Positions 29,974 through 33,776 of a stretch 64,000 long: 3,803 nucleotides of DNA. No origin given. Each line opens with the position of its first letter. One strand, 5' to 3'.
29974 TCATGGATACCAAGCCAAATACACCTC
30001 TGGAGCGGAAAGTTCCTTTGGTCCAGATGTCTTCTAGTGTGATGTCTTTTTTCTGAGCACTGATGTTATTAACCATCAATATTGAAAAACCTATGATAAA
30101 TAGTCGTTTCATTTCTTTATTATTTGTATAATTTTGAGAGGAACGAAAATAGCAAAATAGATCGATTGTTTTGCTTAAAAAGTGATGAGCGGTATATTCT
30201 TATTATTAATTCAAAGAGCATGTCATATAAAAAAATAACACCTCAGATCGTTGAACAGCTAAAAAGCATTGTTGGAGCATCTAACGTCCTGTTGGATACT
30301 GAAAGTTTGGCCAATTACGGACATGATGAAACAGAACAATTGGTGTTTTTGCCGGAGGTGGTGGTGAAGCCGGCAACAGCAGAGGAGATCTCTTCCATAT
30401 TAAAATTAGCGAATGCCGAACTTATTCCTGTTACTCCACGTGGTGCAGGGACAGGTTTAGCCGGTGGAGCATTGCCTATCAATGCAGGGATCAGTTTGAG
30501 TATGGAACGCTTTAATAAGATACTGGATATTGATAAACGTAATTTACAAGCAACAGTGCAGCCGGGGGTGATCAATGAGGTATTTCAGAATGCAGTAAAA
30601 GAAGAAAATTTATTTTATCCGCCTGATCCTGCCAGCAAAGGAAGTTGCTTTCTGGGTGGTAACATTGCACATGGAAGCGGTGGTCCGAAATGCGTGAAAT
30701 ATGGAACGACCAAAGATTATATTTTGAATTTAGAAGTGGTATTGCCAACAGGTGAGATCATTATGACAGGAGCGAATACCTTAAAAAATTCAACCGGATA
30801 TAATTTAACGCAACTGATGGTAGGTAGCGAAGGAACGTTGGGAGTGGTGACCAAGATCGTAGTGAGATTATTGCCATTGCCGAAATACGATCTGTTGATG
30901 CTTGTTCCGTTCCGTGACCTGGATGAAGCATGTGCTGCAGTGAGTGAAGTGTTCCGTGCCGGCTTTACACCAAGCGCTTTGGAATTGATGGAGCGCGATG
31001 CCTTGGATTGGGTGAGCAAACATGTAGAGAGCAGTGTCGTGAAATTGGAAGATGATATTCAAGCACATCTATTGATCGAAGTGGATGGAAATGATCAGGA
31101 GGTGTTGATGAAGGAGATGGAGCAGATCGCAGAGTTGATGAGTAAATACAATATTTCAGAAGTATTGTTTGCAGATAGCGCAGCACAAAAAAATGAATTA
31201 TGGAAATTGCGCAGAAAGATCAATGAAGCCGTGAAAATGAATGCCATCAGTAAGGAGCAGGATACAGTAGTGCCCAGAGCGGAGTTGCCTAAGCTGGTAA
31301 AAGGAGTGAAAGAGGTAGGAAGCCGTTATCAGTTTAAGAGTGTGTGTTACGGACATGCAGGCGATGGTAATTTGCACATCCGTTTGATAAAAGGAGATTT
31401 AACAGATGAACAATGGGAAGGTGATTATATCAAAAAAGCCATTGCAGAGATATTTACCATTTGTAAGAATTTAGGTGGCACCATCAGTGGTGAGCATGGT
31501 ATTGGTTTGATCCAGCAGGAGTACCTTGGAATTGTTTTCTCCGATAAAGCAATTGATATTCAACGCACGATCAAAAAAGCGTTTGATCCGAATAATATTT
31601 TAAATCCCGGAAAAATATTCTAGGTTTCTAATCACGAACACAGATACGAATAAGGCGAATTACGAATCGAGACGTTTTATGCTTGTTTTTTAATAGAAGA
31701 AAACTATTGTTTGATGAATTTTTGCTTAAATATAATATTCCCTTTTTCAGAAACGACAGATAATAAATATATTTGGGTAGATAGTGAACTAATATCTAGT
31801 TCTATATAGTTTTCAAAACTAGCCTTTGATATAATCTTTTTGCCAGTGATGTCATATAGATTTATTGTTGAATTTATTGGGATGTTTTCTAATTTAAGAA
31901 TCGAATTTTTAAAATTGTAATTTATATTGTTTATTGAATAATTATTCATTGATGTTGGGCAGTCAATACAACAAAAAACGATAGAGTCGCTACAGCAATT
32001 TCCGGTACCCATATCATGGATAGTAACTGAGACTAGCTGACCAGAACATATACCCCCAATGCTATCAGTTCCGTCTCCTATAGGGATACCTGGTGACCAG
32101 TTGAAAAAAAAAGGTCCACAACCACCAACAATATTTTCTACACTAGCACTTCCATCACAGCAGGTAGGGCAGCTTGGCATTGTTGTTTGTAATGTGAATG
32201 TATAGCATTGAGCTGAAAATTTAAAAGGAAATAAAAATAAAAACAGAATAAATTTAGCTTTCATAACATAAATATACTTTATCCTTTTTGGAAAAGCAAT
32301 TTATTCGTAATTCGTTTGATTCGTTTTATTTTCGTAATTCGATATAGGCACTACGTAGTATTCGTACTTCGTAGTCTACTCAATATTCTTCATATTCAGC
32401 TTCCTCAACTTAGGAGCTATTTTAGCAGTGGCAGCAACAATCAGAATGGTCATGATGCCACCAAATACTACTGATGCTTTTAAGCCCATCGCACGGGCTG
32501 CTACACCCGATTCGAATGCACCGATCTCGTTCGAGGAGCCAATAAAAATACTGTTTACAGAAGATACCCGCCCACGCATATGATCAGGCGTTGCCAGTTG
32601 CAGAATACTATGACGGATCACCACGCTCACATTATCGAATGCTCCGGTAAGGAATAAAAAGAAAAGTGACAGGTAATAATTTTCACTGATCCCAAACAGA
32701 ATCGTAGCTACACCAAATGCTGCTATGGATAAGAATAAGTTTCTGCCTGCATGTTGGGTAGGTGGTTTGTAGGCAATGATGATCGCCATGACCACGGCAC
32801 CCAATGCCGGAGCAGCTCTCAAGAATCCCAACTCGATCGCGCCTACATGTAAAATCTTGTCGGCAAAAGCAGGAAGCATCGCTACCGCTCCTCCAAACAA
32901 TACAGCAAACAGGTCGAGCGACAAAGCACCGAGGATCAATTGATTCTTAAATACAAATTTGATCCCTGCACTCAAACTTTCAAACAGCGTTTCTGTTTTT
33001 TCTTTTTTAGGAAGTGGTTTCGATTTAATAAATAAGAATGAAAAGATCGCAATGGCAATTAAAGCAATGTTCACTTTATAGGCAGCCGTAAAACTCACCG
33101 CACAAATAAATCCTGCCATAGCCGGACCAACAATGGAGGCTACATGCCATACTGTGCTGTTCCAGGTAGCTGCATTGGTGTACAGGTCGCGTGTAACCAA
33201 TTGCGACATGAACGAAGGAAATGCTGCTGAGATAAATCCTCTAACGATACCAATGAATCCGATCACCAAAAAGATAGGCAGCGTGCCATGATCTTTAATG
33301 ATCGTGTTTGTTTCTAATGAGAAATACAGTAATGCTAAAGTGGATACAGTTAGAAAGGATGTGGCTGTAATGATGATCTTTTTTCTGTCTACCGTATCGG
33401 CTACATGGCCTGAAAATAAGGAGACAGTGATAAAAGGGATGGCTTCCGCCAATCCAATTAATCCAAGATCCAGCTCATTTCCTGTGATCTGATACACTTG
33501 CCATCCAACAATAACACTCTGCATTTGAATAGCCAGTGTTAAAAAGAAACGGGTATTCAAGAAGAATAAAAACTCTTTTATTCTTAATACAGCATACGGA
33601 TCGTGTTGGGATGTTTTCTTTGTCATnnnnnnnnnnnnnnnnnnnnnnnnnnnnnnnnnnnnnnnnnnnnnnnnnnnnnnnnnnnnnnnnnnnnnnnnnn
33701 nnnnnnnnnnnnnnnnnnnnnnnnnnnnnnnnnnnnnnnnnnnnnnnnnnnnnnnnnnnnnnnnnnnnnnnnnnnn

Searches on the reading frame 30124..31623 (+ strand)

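Call 59: search_protein_families(library=pfam, proteins=[window:30124-31623:+], max_evalue=0.0001)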
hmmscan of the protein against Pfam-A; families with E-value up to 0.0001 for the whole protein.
window:30124-31623:+ (499 aa): 2 families
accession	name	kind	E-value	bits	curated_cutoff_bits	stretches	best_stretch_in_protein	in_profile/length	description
PF02913.24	FAD-oxidase_C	-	5.9e-62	210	21.2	1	253-498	2-248/248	FAD linked oxidases, C-terminal domain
PF01565.28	FAD_binding_4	-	5.3e-41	140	26.4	1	77-215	1-138/139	FAD binding domain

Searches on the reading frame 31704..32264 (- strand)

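Call 59: search_protein_families(library=pfam, proteins=[window:31704-32264:-], max_evalue=0.0001)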
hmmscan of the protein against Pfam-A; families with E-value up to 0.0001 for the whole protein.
window:31704-32264:- (186 aa): 1 family
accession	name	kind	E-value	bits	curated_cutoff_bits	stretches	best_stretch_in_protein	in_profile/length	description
PF18962.6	Por_Secre_tail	-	5e-06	27.2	27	1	130-182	20-73/75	Secretion system C-terminal sorting domain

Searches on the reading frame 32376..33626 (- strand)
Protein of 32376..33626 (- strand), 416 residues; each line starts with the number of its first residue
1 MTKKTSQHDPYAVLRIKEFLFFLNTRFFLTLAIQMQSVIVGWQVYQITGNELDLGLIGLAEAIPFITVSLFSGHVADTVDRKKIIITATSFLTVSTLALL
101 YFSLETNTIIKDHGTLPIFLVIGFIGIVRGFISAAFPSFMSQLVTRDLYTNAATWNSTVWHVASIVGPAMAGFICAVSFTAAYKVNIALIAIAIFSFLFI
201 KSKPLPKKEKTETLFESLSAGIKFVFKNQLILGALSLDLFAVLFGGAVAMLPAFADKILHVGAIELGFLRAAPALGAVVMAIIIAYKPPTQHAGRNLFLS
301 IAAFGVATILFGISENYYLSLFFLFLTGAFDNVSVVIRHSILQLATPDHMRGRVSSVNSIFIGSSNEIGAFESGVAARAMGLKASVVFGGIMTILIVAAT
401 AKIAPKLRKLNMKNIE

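Call 3: search_protein_families(library=pfam, proteins=[window:32376-33626:-], max_evalue=0.01)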
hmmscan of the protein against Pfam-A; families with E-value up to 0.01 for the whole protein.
window:32376-33626:- (416 aa): 2 families
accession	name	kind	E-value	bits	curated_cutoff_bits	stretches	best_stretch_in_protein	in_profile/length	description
PF07690.21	MFS_1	-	3.2e-30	105.6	33.4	2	26-366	5-343/347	Major Facilitator Superfamily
PF05977.19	MFS_3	-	4.5e-30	105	27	1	10-412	3-400/524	Transmembrane secretion effector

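Call 4: search_protein_families(library=ncbifam, proteins=[window:32376-33626:-], max_evalue=0.01)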
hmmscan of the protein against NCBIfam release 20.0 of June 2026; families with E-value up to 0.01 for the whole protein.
window:32376-33626:- (416 aa): 8 families
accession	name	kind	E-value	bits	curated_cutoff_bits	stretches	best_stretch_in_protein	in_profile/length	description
NF007792.0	PRK10489.1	equivalog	1.1e-51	176.1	324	1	19-414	19-409/419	enterobactin transporter EntS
TIGR00900.1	2A0121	subfamily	2.4e-37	129.1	319.6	1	28-377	10-360/364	H+ Antiporter protein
NF012178.0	tet_MFS_V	exception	3.8e-17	62.5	640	1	13-411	4-404/409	tetracycline efflux MFS transporter Tet(V)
NF052575.1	MFS_efflux_Tap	equivalog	1.6e-10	40.6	625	1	37-410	24-400/401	multidrug efflux MFS transporter Tap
NF000051.1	macrolide_MefB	exception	1.2e-07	31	800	1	33-413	26-405/409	macrolide efflux MFS transporter Mef(B)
TIGR00880.1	2_A_01_02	superfamily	2.8e-07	30.7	131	2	62-200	8-137/141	multidrug resistance protein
TIGR00881.1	2A0104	subfamily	6.5e-05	22.1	407.75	0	297-381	63-144/379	phosphoglycerate transporter protein PgtP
TIGR00895.1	2A0115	subfamily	0.0077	15.2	418.55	0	53-99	53-99/398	aromatic acid/H+ symport family MFS transporter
